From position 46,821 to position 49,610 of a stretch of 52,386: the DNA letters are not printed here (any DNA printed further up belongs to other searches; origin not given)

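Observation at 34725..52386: Modular acyltransferase / RND-MMPL exporter / glycosyltransferase locus: candidate uncharacterised (glyco)lipid assembly and export system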

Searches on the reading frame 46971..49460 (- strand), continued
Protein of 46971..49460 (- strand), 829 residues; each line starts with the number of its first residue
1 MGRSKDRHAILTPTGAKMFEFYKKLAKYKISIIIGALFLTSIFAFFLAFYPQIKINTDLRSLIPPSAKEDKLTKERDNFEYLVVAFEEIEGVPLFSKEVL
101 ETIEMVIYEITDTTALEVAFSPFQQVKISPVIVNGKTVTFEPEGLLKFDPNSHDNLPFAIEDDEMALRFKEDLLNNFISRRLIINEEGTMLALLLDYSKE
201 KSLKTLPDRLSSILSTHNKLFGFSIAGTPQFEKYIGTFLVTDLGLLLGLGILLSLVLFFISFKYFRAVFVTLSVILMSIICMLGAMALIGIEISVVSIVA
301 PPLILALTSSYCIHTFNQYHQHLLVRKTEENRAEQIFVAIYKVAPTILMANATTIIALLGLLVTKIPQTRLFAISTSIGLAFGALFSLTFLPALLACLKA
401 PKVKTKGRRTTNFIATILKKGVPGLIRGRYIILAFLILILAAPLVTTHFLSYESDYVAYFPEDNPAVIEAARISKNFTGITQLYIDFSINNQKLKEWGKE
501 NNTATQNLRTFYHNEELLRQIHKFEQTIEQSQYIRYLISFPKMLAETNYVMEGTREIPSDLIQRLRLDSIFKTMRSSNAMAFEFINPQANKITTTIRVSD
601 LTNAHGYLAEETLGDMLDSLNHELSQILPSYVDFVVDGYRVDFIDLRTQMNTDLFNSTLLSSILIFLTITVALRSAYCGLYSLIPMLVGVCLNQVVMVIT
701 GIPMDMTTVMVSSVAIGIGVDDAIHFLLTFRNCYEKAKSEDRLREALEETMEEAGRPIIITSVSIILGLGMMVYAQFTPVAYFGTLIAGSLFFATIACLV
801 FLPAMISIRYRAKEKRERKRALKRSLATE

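Call 19: find_encoding_contigs(protein=P0108, flank=10000, max_places=2)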
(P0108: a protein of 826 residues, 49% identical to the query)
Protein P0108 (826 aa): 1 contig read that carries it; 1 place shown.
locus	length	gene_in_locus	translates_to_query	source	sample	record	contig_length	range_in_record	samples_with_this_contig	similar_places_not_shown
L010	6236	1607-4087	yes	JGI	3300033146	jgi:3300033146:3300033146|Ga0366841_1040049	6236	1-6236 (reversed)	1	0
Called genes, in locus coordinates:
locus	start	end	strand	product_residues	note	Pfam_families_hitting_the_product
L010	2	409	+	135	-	?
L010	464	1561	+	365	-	PF04055:Radical_SAM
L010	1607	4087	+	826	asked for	PF03176:MMPL, PF12349:Sterol-sensing (weak), PF03176:MMPL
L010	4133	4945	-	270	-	-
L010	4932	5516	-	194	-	PF14014:DUF4230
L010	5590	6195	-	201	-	PF00702:Hydrolase, PF12710:HAD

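Call 23: find_related_loci(query=A1, collection=genome_contigs, flank=10000)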
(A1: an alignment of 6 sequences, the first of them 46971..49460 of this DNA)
Query A1 (829 aa) in genome_contigs; peptide patterns used: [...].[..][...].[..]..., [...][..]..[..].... (x = any residue, [..] = any of these).
39 stretches matched a pattern; 24 encode a relative of the query (tblastn E <= 1e-3); 24 distinct loci.
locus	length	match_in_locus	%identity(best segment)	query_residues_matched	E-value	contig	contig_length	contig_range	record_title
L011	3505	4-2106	33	80-810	2e-107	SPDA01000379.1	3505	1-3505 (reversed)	MAG: Spirochaetales bacterium isolate das_tool.metabat2.70 k141_4092898, whole genome shotgun sequence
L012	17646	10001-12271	30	37-813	8e-99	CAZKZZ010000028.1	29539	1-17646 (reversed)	MAG TPA_asm: uncultured Spirochaetales bacterium isolate SRP332253_co1_263 genome assembly, contig: NODE_2224_length_295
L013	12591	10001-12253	31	23-816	5e-99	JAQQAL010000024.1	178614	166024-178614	MAG: Candidiatus Thalassospirochaeta sargassi isolate JB008 k141_22169, whole genome shotgun sequence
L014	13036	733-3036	30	26-827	5e-94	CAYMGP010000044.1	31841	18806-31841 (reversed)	MAG TPA_asm: uncultured Spirochaetaceae bacterium isolate SRP068000_co1_611 genome assembly, contig: NODE_1534_length_31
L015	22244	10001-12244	29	23-815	5e-90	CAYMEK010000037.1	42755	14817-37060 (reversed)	MAG TPA_asm: uncultured Spirochaetaceae bacterium isolate SRP323688_co1_278 genome assembly, contig: NODE_1650_length_42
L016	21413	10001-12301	26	18-821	2e-85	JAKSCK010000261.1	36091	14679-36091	MAG: Spirochaetales bacterium isolate MAG.283 k141_2670247, whole genome shotgun sequence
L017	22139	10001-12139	29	52-818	1e-78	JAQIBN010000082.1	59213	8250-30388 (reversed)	MAG: Spirochaetia bacterium isolate GH26 k119_421431, whole genome shotgun sequence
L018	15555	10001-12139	30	52-806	5e-79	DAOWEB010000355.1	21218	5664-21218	MAG TPA_asm: Spirochaetaceae bacterium isolate CSMAG_1928 CSMAG_1928_k141_6546357_length_21218_cov_10.1180, whole genome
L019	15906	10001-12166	26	27-787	1e-75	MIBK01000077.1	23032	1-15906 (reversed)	MAG: Spirochaetes bacterium RBG_16_67_19 RBG_16_scaffold_18669, whole genome shotgun sequence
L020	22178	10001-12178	27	27-787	2e-79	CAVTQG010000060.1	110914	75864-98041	MAG: uncultured Spirochaetota bacterium isolate MFD00709.bin.3.160 genome assembly, contig: contig_92472, whole genome s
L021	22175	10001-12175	27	27-787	2e-72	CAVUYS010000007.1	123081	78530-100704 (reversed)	MAG: uncultured Spirochaetota bacterium isolate MFD05674.bin.2.117 genome assembly, contig: contig_109522, whole genome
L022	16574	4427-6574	30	50-816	3e-85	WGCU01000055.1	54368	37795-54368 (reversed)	MAG: Spirochaetaceae bacterium isolate S145_15 k151_271342, whole genome shotgun sequence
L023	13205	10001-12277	26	33-810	1e-68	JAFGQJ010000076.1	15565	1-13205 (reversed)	MAG: Spirochaetales bacterium isolate Zod_Metabat.745 k87_927227, whole genome shotgun sequence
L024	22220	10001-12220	31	32-808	2e-96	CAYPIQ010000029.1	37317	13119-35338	MAG TPA_asm: uncultured Spirochaetales bacterium isolate binchicken_co379_68 genome assembly, contig: NODE_473_length_37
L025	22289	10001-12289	27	10-811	9e-67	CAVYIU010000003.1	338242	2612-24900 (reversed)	MAG: uncultured Spirochaetota bacterium isolate MFD01476.bin.2.126 genome assembly, contig: contig_104473, whole genome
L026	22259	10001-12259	26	39-825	2e-64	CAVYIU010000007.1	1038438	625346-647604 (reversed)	MAG: uncultured Spirochaetota bacterium isolate MFD01476.bin.2.126 genome assembly, contig: contig_19416, whole genome s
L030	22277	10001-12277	26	17-811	2e-62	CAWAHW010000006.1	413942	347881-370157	MAG: uncultured Spirochaetota bacterium isolate MFD01476.bin.1.137 genome assembly, contig: contig_19368, whole genome s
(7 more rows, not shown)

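Call 26: search_solved_structures(query=window:46971-49460:-, max_evalue=0.001)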
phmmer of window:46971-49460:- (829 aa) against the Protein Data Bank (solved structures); distinct sequences matched with E-value up to 0.001: 31.
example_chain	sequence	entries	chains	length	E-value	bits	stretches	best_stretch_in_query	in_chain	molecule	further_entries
6r4l_A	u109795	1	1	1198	3.1e-08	35.7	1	272-400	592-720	NPC intracellular cholesterol transporter 1-related protein 1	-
8qeb_A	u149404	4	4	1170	5.7e-08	34.9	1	272-400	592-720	NPC intracellular sterol transporter 1-related protein 1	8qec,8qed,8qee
8v0g_A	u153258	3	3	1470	2.6e-06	29.3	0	246-397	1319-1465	Niemann-Pick type C1-related protein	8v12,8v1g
6wu0_B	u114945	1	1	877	1.2e-05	27.1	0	663-809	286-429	Hopanoid biosynthesis associated RND transporter like protein HpnN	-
7n4x_A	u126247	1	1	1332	1.4e-05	27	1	239-397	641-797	Isoform 2 of NPC1-like intracellular cholesterol transporter 1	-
7n4u_A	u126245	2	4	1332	1.4e-05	27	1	239-397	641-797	Isoform 2 of NPC1-like intracellular cholesterol transporter 1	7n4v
7dfw_A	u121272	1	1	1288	2.7e-05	26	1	239-397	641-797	NPC1-like intracellular cholesterol transporter 1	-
6w5r_A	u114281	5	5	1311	4.7e-05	25.2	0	220-405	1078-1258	NPC intracellular cholesterol transporter 1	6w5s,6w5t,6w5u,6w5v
3jd8_A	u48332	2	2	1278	5e-05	25.1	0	220-405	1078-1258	Niemann-Pick C1 protein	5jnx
6uox_A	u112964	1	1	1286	5e-05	25.1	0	220-405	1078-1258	NPC intracellular cholesterol transporter 1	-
3aqp_A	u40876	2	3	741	5.3e-05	25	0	243-399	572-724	Probable SecDF protein-export membrane protein | Protein translocase subunit SecDF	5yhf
5u73_A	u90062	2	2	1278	5.7e-05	24.9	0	220-405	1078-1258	Niemann-Pick C1 protein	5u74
7df8_A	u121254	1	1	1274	5.8e-05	24.9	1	239-397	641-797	NPC1-like intracellular cholesterol transporter 1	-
7dfz_A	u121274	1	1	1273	5.8e-05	24.9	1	239-397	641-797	NPC1-like intracellular cholesterol transporter 1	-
9j3d_J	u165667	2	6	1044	0.0001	24.1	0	661-805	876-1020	Efflux pump membrane transporter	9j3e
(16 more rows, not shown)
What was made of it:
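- Closest known: Mycobacterial MmpL glycolipid loci. Different: The sequence relationship is very distant (MmpL4 PDB hit at E 1.5e-4, call 26).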

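Call 65: search_protein_families(library=pfam, proteins=[L014:2858-3721:+, L015:12244-12936:+, L019:12268-12972:+, L023:12395-13132:-, L026:13499-14242:+, L030:14408-15391:+, L022:3476-4294:-, L022:2476-3447:-, L022:6640-7926:+, L024:12282-12995:+], max_evalue=0.001)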
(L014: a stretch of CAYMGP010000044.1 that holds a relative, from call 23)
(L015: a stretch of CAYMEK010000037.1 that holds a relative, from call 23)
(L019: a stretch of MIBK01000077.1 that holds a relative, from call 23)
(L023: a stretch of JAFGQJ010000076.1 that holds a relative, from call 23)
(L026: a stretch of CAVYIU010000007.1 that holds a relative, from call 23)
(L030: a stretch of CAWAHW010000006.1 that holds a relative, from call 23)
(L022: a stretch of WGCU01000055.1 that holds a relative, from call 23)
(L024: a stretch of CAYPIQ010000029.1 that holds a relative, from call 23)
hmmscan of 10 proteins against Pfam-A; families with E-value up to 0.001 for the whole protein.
L014:2858-3721:+ (287 aa): 1 family
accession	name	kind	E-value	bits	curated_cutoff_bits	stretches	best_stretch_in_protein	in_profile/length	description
PF01553.26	Acyltransferase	-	1.1e-11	45.1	23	1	84-203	5-130/132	Acyltransferase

L015:12244-12936:+ (230 aa): 1 family
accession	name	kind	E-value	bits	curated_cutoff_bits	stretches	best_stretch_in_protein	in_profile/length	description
PF01553.26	Acyltransferase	-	2.8e-12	47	23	1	34-150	10-132/132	Acyltransferase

L019:12268-12972:+ (234 aa): 1 family
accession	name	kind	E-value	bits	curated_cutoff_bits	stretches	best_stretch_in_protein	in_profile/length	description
PF01553.26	Acyltransferase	-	6e-15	55.6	23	1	26-148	2-130/132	Acyltransferase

L023:12395-13132:- (245 aa): 1 family
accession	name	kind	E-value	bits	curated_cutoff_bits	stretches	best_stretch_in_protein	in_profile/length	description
PF01553.26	Acyltransferase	-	2.8e-09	37.3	23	1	24-147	2-129/132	Acyltransferase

L026:13499-14242:+ (247 aa): 1 family
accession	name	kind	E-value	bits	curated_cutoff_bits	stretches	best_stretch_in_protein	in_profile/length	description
PF01553.26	Acyltransferase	-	2.1e-10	40.9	23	1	33-151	8-131/132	Acyltransferase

L030:14408-15391:+ (327 aa): 1 family
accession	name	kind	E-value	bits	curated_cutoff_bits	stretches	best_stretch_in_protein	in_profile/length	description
PF01553.26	Acyltransferase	-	1.1e-09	38.6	23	1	119-232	10-130/132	Acyltransferase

L022:3476-4294:- (272 aa): 1 family
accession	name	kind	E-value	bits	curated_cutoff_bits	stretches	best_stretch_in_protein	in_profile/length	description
PF01553.26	Acyltransferase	-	8.6e-30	103.7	23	1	82-207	2-131/132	Acyltransferase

L022:2476-3447:- (323 aa): 12 families
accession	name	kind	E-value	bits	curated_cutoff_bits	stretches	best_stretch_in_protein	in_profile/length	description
PF07719.23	TPR_2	-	1.6e-16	59.4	27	1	237-270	1-34/34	Tetratricopeptide repeat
PF00027.35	cNMP_binding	-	4.9e-16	58.9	27.5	1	5-91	2-88/89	Cyclic nucleotide-binding domain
PF13174.12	TPR_6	-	6.5e-16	58.3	26.3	1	239-269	2-32/33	Tetratricopeptide repeat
PF00515.34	TPR_1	-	2.2e-11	43.5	27.8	2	275-305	2-32/34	Tetratricopeptide repeat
PF13424.12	TPR_12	-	3.1e-11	43.7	30.1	1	236-306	2-77/77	Tetratricopeptide repeat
PF13181.12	TPR_8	-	4.5e-08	33.1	25.7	0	275-306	2-33/34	Tetratricopeptide repeat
PF12895.13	ANAPC3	-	8.7e-08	32.8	27.2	1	203-260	26-79/82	Anaphase-promoting complex, cyclosome, subunit 3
PF13525.12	YfiO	-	2.9e-07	30.9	25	1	202-289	7-94/203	Outer membrane lipoprotein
PF13432.12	TPR_16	-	4.4e-07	30.7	32.7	0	207-270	4-64/65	Tetratricopeptide repeat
PF13512.12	TPR_18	-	6.9e-06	26.7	21.9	0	201-282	11-92/145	Tetratricopeptide repeat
PF13428.12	TPR_14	-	7.2e-06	26.6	23.5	0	275-312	2-39/44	Tetratricopeptide repeat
PF14559.12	TPR_19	-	1.4e-05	25.8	25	0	210-273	1-61/68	Tetratricopeptide repeat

L022:6640-7926:+ (428 aa): 0 families

L024:12282-12995:+ (237 aa): 1 family
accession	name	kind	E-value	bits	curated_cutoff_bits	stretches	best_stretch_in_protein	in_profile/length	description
PF20205.3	DUF6567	-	5.5e-07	29.9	27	0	124-197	29-102/123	Family of unknown function (DUF6567)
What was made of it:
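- Tried and rejected: Its 'TPR' is a cNMP-binding TPR protein of another family (call 65).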

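Call 92: search_protein_families(library=ncbifam, proteins=[L015:12244-12936:+, L022:3476-4294:-], max_evalue=0.00001)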
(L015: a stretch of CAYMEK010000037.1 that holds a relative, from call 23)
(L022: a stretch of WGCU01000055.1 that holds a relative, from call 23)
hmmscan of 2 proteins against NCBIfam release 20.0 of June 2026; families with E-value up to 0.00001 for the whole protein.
L015:12244-12936:+ (230 aa): 1 family
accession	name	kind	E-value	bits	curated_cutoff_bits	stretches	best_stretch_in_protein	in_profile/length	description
TIGR00530.1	AGP_acyltrn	subfamily_domain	6.8e-07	29.1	102.95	1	24-148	2-128/130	1-acylglycerol-3-phosphate O-acyltransferase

L022:3476-4294:- (272 aa): 8 families
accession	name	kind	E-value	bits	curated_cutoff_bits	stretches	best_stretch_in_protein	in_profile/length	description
TIGR00530.1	AGP_acyltrn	subfamily_domain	6.2e-30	103.6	102.95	1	81-207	3-129/130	1-acylglycerol-3-phosphate O-acyltransferase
NF006386.0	PRK08633.1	equivalog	3.3e-17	61.5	1221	1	82-211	429-555/1147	acyl-[ACP]--phospholipid O-acyltransferase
NF011593.0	PRK15018.1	equivalog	2.5e-13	50.3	501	1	80-247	51-218/245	1-acylglycerol-3-phosphate O-acyltransferase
NF005291.0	PRK06814.1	equivalog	7.1e-12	44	1349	1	81-213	440-569/1140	acyl-[ACP]--phospholipid O-acyltransferase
NF052553.1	LyOrLpactfOlsABRUA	equivalog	1.4e-11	44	300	1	24-194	4-163/263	lyso-ornithine lipid O-acyltransferase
NF005959.0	PRK08043.1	equivalog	1.1e-08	33.9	886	1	82-223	16-151/719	bifunctional acyl-ACP--phospholipid O-acyltransferase/long-chain-fatty-acid--ACP ligase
NF010621.0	PRK14014.1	domain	8.8e-07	28.3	186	1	29-151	19-147/301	acetyltransferase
NF058536.1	LPAAT_acyl_YihG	equivalog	2.3e-06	27.1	260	1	28-149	13-140/290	1-acylglycerol-3-phosphate O-acyltransferase, YihG family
